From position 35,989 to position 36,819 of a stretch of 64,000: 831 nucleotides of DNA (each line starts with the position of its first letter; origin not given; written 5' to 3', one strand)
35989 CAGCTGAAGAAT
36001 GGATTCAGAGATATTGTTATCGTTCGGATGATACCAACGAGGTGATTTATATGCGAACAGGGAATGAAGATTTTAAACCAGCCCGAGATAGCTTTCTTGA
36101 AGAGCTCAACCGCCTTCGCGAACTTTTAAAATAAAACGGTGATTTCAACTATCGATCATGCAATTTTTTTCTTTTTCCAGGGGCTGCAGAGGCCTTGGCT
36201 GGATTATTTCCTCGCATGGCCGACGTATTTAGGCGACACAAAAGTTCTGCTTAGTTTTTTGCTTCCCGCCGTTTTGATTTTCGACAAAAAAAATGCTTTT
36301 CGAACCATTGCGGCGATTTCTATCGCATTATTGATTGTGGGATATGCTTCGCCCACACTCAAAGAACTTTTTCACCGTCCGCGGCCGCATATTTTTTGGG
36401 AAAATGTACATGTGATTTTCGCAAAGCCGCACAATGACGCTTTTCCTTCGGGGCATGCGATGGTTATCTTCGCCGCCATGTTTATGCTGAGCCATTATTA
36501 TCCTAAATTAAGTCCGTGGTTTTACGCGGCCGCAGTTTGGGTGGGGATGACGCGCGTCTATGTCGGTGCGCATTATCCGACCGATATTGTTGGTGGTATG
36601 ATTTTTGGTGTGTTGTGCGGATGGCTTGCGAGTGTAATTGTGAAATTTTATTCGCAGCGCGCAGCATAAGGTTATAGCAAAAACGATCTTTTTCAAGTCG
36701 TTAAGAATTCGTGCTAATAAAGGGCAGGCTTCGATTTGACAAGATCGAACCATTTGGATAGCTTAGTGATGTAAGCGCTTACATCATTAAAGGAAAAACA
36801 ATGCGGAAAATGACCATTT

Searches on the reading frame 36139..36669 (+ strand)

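Call 32: search_protein_families(library=pfam, proteins=[window:36139-36669:+], max_evalue=0.00001)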
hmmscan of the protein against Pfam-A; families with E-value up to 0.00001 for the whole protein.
window:36139-36669:+ (176 aa): 2 families
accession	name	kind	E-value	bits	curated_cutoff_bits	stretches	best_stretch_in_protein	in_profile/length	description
PF01569.27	PAP2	-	1.8e-24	86.4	27.2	1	60-169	5-126/130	PAP2 superfamily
PF14378.12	PAP2_3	-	9.6e-06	26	27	0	18-162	25-189/190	PAP2 superfamily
